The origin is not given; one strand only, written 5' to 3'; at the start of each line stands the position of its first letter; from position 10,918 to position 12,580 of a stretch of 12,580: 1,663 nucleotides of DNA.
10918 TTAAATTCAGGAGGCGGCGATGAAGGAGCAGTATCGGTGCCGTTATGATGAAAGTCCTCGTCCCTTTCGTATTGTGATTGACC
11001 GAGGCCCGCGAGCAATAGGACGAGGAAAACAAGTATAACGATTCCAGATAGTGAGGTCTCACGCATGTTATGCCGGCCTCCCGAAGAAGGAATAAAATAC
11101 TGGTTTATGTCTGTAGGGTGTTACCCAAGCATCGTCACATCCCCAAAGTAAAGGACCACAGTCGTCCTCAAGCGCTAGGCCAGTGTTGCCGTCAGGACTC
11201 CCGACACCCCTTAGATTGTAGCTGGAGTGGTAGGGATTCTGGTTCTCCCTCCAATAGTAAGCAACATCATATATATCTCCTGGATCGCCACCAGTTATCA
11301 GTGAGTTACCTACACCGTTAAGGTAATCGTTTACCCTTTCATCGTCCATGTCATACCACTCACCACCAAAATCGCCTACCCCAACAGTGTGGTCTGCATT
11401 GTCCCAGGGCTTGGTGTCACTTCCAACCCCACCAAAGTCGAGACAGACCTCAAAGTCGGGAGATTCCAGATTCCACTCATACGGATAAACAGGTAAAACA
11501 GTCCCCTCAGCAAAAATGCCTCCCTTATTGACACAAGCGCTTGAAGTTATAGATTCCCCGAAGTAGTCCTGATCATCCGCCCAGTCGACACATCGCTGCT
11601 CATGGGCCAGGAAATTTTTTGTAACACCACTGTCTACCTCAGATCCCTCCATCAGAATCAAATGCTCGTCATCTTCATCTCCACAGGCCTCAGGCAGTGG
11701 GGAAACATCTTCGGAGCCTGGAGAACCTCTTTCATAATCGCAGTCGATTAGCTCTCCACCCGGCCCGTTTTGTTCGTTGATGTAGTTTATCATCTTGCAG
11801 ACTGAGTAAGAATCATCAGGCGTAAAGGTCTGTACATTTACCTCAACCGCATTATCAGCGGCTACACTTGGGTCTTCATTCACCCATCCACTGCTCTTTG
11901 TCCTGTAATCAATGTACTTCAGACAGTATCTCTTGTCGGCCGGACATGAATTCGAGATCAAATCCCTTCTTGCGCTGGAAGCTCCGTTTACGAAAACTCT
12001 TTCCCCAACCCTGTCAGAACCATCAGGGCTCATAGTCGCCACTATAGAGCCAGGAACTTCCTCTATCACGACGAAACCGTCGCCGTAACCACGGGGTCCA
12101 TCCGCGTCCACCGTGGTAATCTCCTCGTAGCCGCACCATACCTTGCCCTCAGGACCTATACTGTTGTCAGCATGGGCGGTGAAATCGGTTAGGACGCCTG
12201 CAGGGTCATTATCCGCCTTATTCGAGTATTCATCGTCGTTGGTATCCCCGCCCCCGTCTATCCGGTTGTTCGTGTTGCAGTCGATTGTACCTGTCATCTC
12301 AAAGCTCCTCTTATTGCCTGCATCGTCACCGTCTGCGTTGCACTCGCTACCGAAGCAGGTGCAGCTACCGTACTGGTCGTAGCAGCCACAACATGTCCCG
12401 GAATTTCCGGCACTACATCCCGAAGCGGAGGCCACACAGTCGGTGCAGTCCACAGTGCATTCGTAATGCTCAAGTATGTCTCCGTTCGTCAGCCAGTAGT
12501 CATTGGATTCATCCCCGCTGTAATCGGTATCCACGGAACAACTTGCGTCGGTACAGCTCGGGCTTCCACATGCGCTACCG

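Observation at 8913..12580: Two-gene operon of paralogous, very Cys/Asp/Gly-rich secreted proteins with calcium-loop-like motifs: candidate novel surface complex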

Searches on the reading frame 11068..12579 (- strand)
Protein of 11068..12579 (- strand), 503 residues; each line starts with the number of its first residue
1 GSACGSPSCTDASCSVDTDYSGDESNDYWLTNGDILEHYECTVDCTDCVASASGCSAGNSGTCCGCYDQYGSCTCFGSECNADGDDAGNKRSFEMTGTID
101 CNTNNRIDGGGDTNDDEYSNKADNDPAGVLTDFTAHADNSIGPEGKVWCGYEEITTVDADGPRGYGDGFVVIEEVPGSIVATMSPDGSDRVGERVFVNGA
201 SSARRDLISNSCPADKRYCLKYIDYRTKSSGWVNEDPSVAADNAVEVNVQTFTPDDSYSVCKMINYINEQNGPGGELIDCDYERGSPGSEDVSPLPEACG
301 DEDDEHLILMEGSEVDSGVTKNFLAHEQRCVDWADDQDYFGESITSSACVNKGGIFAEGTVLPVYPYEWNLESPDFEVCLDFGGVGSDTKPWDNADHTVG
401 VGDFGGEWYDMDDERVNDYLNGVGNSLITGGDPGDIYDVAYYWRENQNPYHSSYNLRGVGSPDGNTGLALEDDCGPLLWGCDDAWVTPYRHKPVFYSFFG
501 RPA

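Call 6: search_protein_families(library=pfam, proteins=[window:11068-12579:-], max_evalue=1)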
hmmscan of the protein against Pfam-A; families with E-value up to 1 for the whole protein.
window:11068-12579:- (503 aa): 0 families

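Call 7: search_protein_families(library=ncbifam, proteins=[window:11068-12579:-], max_evalue=1)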
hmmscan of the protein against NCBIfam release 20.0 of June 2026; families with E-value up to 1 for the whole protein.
window:11068-12579:- (503 aa): 0 families

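Call 13: find_homologous_proteins(query=window:11068-12579:-, max_evalue=0.001)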
Query window:11068-12579:- (503 aa): 14 proteins with E <= 0.001 among 5902 candidates.
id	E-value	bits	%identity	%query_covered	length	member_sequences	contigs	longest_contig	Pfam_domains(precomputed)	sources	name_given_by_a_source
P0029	7.1e-242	822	72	99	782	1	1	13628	-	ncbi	-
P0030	3.9e-101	358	43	98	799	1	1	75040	-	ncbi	ncbi:MAG: hypothetical protein ABEJ98_00985 [Candidatus Nanohaloarchaea archaeon]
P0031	2.0e-93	332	42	99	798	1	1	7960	-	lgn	-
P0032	3.9e-74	269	40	87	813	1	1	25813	-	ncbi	ncbi:MAG: hypothetical protein ABEJ64_02425 [Candidatus Nanohaloarchaea archaeon]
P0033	8.1e-72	261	37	95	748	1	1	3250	-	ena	-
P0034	5.0e-69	252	39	81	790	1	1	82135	-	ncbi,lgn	ncbi:MAG: hypothetical protein ABEJ56_02630 [Candidatus Nanohaloarchaea archaeon]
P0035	1.1e-65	241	37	97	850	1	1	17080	-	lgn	-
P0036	6.1e-64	235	39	82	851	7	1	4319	-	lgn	-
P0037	1.2e-63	234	39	75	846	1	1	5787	-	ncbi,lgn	ncbi:MAG: hypothetical protein ABEK01_05600 [Candidatus Nanohaloarchaea archaeon]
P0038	5.0e-63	232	42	74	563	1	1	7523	-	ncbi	ncbi:MAG: hypothetical protein ABEK00_02095, partial [Candidatus Nanohaloarchaea archaeon]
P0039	3.1e-54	203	39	80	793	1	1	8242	-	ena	-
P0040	8.4e-54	202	34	94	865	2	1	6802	-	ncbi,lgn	ncbi:MAG: hypothetical protein ABEJ07_06215 [Candidatus Nanohaloarchaea archaeon]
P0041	2.5e-51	194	36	80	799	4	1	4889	-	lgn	-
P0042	1.5e-26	112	45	38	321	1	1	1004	-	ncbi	ncbi:MAG: hypothetical protein ABEJ66_01225, partial [Candidatus Nanohaloarchaea archaeon]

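Call 17: find_encoding_contigs(protein=P0030, flank=10000, max_places=2)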
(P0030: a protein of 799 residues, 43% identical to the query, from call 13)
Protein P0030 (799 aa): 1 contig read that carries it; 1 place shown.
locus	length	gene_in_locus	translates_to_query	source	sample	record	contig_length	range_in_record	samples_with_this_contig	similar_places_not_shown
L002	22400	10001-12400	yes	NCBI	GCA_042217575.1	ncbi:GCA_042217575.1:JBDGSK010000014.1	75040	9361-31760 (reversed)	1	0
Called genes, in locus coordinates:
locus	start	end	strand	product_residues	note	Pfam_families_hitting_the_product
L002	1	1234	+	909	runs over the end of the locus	PF01835:MG2 (faint), PF22544:HYDIN_VesB_CFA65-like_Ig (weak)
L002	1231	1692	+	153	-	-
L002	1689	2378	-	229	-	-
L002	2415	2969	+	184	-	PF00588:SpoU_methylase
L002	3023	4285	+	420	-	PF07431:DUF1512, PF23542:DUF1512_C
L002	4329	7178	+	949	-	-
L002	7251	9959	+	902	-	-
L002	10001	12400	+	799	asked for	-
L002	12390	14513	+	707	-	-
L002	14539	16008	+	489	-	PF01935:DUF87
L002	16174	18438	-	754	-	-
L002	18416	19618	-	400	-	PF00149:Metallophos, PF12850:Metallophos_2 (weak)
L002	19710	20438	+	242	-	-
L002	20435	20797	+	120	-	-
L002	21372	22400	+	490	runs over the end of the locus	PF00587:tRNA-synt_2b, PF03129:HGTP_anticodon, PF09180:ProRS-C_1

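Call 18: find_encoding_contigs(protein=P0029, flank=10000, max_places=2)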
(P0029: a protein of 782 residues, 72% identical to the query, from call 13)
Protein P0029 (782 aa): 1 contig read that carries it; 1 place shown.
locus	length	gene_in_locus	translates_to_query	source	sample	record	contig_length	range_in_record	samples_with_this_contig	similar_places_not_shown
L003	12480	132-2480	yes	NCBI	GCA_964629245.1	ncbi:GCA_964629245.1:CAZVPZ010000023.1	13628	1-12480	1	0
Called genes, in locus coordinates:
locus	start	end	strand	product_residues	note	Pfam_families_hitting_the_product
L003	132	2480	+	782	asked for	-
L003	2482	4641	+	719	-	-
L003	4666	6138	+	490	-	PF01935:DUF87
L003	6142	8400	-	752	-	-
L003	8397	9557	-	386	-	PF00149:Metallophos, PF12850:Metallophos_2 (weak)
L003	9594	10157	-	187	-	-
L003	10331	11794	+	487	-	PF00587:tRNA-synt_2b, PF03129:HGTP_anticodon, PF09180:ProRS-C_1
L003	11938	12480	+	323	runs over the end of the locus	PF01145:Band_7, PF13421:Band_7_1 (weak)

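Call 46: find_encoding_contigs(protein=P0032, flank=10000, max_places=2)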
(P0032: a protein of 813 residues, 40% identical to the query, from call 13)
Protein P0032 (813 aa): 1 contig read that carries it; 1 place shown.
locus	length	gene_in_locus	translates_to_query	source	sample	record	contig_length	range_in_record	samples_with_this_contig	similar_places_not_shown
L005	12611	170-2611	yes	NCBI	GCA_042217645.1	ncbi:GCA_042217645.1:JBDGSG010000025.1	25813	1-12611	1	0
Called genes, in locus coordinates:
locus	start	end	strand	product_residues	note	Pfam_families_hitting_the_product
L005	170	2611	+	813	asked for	-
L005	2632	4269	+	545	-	PF05090:HTTM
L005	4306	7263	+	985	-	-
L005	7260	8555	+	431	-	-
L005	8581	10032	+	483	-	PF01935:DUF87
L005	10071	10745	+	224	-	-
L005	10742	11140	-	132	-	-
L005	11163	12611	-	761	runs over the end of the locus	-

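Call 47: find_encoding_contigs(protein=P0034, flank=10000, max_places=2)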
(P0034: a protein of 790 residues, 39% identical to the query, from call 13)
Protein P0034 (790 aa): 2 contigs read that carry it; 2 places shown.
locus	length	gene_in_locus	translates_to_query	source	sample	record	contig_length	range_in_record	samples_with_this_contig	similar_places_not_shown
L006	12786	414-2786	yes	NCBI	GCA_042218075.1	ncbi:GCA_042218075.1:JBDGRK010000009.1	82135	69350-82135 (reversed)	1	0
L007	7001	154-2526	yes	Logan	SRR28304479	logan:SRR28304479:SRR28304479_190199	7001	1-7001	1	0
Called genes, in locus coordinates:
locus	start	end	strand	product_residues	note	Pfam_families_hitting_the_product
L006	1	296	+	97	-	?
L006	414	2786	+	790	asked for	-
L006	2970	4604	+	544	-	PF05090:HTTM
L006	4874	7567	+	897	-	-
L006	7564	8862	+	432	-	-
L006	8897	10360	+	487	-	PF01935:DUF87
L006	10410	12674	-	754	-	-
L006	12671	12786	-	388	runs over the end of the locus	PF00149:Metallophos, PF12850:Metallophos_2 (weak)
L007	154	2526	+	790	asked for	-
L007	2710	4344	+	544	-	PF05090:HTTM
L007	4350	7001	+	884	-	?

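Call 57: predict_structure(alignment_id=A2)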
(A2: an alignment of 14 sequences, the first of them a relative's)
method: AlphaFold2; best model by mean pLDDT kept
length: 782 residues; sequences in the alignment: 14
mean_pLDDT: 51.0   pTM: 0.35
mean pLDDT of the five models: 51.0, 49.9, 47.6, 47.0, 45.7
residues with pLDDT >= 90: 13; 70-90: 183; 50-70: 157; < 50: 429
segments of 3 or more residues with pLDDT < 50: 20-253, 271-293, 324-365, 385-402, 559-569, 585-587, 589-591, 639-645, 647-653, 665-680, 724-766, 768-782
pLDDT, mean of each block of 10 residues (from residue 1): 62 65 31 26 27 28 37 26 26 36 31 26 25 25 28 26 25 24 28 35 31 32 30 29 34 50 59 44 42 52 71 79 47 32 34 34 52 78 47 34 57 61 60 65 81 90 78 68 87 88 66 70 84 70 85 65 44 66 52 53 77 83 78 68 46 66 49 42 67 69 80 75 47 40 44 38 41 38 38
secondary structure, 60 per line:
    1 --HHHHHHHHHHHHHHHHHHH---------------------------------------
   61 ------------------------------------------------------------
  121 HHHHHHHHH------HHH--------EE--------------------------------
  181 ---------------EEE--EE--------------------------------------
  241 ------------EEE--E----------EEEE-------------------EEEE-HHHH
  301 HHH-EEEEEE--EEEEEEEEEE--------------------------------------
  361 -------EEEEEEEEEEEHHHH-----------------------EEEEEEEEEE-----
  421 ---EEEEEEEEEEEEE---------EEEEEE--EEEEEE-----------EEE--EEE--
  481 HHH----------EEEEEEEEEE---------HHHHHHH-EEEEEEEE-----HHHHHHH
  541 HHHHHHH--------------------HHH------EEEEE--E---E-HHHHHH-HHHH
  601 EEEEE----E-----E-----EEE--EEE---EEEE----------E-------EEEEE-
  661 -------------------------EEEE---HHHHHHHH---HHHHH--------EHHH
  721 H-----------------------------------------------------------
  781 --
elements in order (helices of 4 or more, strands of 3 or more residues): H3-21 H121-129 E196-198 E253-255 E269-272 E292-295 H297-303 E305-310 E313-322 E368-378 H379-382 E406-415 E424-436 E446-451 E454-459 E471-473 E476-478 E494-503 H513-519 E521-528 H534-547 E577-581 H590-595 H597-600 E601-605 E622-624 E627-629 E633-636 E655-659 E686-689 H693-700 H704-708 H718-721

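Call 60: fold_search(model_id=the predicted structure, library=pdb)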
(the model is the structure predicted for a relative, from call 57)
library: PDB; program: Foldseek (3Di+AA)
matches with E <= 10: 41; with E <= 0.001: 0
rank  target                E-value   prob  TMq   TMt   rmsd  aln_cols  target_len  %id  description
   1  1d3l                  8.1e-01  0.06  0.06  0.20  16.4       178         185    8  D1D2-ICAM-1 FULLY GLYCOSYLATED, VARIATION OF D1-D2 INTERDOMAIN ANGLE IN DIFFERENT CRYSTAL STRUCTURES. (released 1999-12-01)
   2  8xih_B                2.3e+00  0.01  0.05  0.05  25.5       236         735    8  protein-DNA complex (released 2024-12-25)
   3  6raw_4                2.3e+00  0.01  0.03  0.04  21.4       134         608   10  D. melanogaster CMG-DNA, State 1A (released 2019-09-11)
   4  3i9v_5                3.4e+00  0.01  0.04  0.12  15.5       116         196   16  Crystal structure of the hydrophilic domain of respiratory complex I from Thermus thermophilus, oxidized, 2 mol/ASU (released 2009-09-15)
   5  8ygm_A                3.6e+00  0.01  0.04  0.09  24.8       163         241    8  The cryo-EM Structure of SPR (released 2025-03-05)
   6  5mza_B                3.9e+00  0.01  0.05  0.11  20.4       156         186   10  The DBLb domain of PF11_0521 PfEMP1 bound to human ICAM-1 (released 2017-03-22)
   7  5dz8_A                4.1e+00  0.01  0.05  0.14  19.4       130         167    9  Streptococcus agalactiae AgI/II polypeptide BspA variable (V) domain (released 2016-06-22)
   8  2dze_B                4.1e+00  0.01  0.04  0.11  18.4       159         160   14  Crystal structure of histone chaperone Asf1 in complex with a C-terminus of histone H3 (released 2007-10-16)
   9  2z3f_F                4.6e+00  0.01  0.04  0.13  16.5       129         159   15  Crystal structure of spCia1/Asf1 complexed with Cac2 peptide (released 2008-03-11)
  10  6yfn_AB               4.8e+00  0.01  0.04  0.15  19.8       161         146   12  Virus-like particle of bacteriophage ESE058 (released 2020-09-02)
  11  6raz_4                4.8e+00  0.01  0.03  0.04  18.9       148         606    7  D. melanogaster CMG-DNA, State 2B (released 2019-09-18)
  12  1p1h_B                5.1e+00  0.02  0.04  0.06   7.2        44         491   16  Crystal structure of the 1L-myo-inositol/NAD+ complex (released 2003-07-08)
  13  1mq8_A                5.7e+00  0.02  0.06  0.19  14.1       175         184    8  Crystal structure of alphaL I domain in complex with ICAM-1 (released 2003-01-14)
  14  2a52_B                5.7e+00  0.01  0.05  0.15  17.9       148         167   10  fluorescent protein asFP595, S158V, on-state (released 2005-08-16)
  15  1jki_A                6.0e+00  0.01  0.04  0.06   7.2        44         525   16  myo-Inositol-1-phosphate Synthase Complexed with an Inhibitor, 2-deoxy-glucitol-6-phosphate (released 2002-04-10)
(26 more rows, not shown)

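Call 70: search_solved_structures(query=A2, max_evalue=1)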
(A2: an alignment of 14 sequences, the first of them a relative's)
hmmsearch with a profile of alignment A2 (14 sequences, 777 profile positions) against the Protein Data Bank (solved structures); distinct sequences matched with E-value up to 1: 0.

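Call 77: search_protein_families(library=pfam, proteins=[P0029, P0030, P0037, L002:4329-7178:+, L002:7251-9959:+, L005:4306-7263:+, L005:2632-4269:+], max_evalue=0.1)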
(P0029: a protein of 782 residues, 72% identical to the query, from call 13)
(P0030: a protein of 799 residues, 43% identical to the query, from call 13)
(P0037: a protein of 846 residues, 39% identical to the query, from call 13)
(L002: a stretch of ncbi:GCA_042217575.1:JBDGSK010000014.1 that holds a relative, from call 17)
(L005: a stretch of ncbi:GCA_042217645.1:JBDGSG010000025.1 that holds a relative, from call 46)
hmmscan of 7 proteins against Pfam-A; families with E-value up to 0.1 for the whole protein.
P0029 (782 aa): 0 families

P0030 (799 aa): 0 families

P0037 (846 aa): 0 families

L002:4329-7178:+ (949 aa): 1 family
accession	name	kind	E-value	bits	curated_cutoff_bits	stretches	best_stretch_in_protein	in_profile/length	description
PF16403.11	Bact_surface_Ig-like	-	0.0057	17.1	27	1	834-860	41-67/71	Bacterial surface protein, Ig-like domain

L002:7251-9959:+ (902 aa): 0 families

L005:4306-7263:+ (985 aa): 0 families

L005:2632-4269:+ (545 aa): 1 family
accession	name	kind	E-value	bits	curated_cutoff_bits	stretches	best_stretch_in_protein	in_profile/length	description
PF05090.19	HTTM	-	3.5e-12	46.9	27.7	1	30-293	4-256/259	HTTM domain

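Call 92: find_homologous_proteins(query=L005:2632-4269:+, max_evalue=0.00001)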
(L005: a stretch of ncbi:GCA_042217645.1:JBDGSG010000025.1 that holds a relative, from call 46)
Query L005:2632-4269:+ (545 aa): 482 proteins with E <= 0.00001 among 8000 candidates; the best 120 are listed.
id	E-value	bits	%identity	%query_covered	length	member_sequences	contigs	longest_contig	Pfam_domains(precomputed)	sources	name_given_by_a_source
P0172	0.0e+0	1227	100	100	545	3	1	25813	PF05090.20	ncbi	ncbi:MAG: HTTM domain-containing protein [Candidatus Nanohaloarchaea archaeon]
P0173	6.8e-141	489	47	94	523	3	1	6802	PF05090.20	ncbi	ncbi:MAG: HTTM domain-containing protein [Candidatus Nanohaloarchaea archaeon]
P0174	1.8e-127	444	44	93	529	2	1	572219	PF05090.20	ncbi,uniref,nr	ncbi:HTTM domain-containing protein [Natrarchaeobius oligotrophus]|uniref:HTTM domain-containing pro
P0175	4.7e-127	443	45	89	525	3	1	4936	PF05090.20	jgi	jgi:hypothetical protein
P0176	1.3e-125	438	42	98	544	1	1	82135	PF05090.20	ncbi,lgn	ncbi:MAG: HTTM domain-containing protein [Candidatus Nanohaloarchaea archaeon]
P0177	1.5e-124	435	42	90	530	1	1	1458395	PF05090.20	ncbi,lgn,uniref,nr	ncbi:HTTM domain-containing protein [Natronobacterium texcoconense]|uniref:Vitamin K-dependent gamma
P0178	3.2e-124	434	44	90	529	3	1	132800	PF05090.20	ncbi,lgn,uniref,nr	ncbi:hypothetical protein C491_11858 [Natronococcus amylolyticus DSM 10524]|uniref:HTTM-like domain-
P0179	2.1e-123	431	44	90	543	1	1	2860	PF05090.20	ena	-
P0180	2.1e-123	431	43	90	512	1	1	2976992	PF05090.20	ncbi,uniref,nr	ncbi:HTTM domain-containing protein [Natrononativus amylolyticus]|uniref:HTTM domain-containing prot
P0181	6.8e-123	429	44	90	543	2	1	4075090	PF05090.20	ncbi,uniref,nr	ncbi:HTTM domain-containing protein [Natronobeatus ordinarius]|uniref:HTTM domain-containing protein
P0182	1.3e-122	429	43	93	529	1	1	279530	PF05090.20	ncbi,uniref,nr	ncbi:HTTM domain-containing protein [Natronolimnohabitans sp. A-GB9]|uniref:HTTM domain-containing p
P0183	1.7e-122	428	43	95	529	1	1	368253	PF05090.20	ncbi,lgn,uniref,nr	ncbi:hypothetical protein C482_00680 [Natrialba chahannaoensis JCM 10990]|uniref:HTTM-like domain-co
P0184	1.5e-121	425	43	93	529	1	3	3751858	PF05090.20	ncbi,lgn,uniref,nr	ncbi:uncharacterized protein Nmag_2239 [Natrialba magadii ATCC 43099]|uniref:HTTM-like domain-contai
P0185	9.6e-121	422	45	90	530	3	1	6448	PF05090.20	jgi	-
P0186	1.1e-120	422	44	92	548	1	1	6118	PF05090.20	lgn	-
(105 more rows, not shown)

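Call 93: find_encoding_contigs(protein=P0184, flank=5000, max_places=2)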
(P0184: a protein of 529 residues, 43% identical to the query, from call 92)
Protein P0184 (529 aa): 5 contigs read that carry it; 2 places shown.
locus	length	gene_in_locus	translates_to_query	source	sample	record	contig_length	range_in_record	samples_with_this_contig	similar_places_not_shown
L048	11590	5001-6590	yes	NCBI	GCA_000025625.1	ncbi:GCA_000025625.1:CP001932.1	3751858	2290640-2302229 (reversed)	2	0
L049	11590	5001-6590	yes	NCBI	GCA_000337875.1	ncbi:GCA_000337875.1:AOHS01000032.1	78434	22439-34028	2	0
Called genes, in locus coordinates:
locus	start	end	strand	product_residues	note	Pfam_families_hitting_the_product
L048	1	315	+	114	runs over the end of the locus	PF19102:DUF5789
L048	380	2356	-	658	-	PF00664:ABC_membrane, PF00005:ABC_tran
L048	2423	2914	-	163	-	PF02643:DUF192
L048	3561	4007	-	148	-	PF24035:DUF7344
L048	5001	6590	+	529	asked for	PF05090:HTTM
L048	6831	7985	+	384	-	PF00005:ABC_tran, PF13304:AAA_21 (faint), PF17912:OB_MalK (faint), PF08402:TOBE_2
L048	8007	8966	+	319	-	PF00528:BPD_transp_1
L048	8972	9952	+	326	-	PF00528:BPD_transp_1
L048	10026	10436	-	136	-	-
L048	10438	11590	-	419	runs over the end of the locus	PF01547:SBP_bac_1, PF13416:SBP_bac_8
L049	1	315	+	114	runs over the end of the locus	PF19102:DUF5789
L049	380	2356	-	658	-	PF00664:ABC_membrane, PF00005:ABC_tran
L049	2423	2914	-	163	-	PF02643:DUF192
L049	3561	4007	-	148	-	PF24035:DUF7344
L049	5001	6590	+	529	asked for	PF05090:HTTM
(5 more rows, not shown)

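Call 94: find_encoding_contigs(protein=P0177, flank=5000, max_places=1)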
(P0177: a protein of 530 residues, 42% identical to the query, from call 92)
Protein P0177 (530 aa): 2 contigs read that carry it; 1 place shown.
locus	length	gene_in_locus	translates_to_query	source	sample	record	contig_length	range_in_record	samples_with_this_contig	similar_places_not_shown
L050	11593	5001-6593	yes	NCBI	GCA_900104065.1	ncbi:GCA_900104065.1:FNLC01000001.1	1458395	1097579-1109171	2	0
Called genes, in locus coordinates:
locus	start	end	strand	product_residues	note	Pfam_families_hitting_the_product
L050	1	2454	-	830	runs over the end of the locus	PF00403:HMA, PF00122:E1-E2_ATPase, PF00702:Hydrolase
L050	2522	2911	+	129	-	PF01243:PNPOx_N, PF12900:Pyridox_ox_2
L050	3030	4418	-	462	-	-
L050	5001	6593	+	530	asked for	PF05090:HTTM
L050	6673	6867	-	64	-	PF00313:CSD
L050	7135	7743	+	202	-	PF13489:Methyltransf_23, PF07021:MetW (weak), PF13847:Methyltransf_31 (weak), PF08241:Methyltransf_11, PF08242:Methyltransf_12 (weak), PF13649:Methyltransf_25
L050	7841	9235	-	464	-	PF01266:DAO, PF06039:Mqo, PF07992:Pyr_redox_2 (faint)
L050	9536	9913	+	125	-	PF01242:PTPS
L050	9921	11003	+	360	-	PF13439:Glyco_transf_4 (faint), PF20706:GT4-conflict, PF00534:Glycos_transf_1, PF13692:Glyco_trans_1_4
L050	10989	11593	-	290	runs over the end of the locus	-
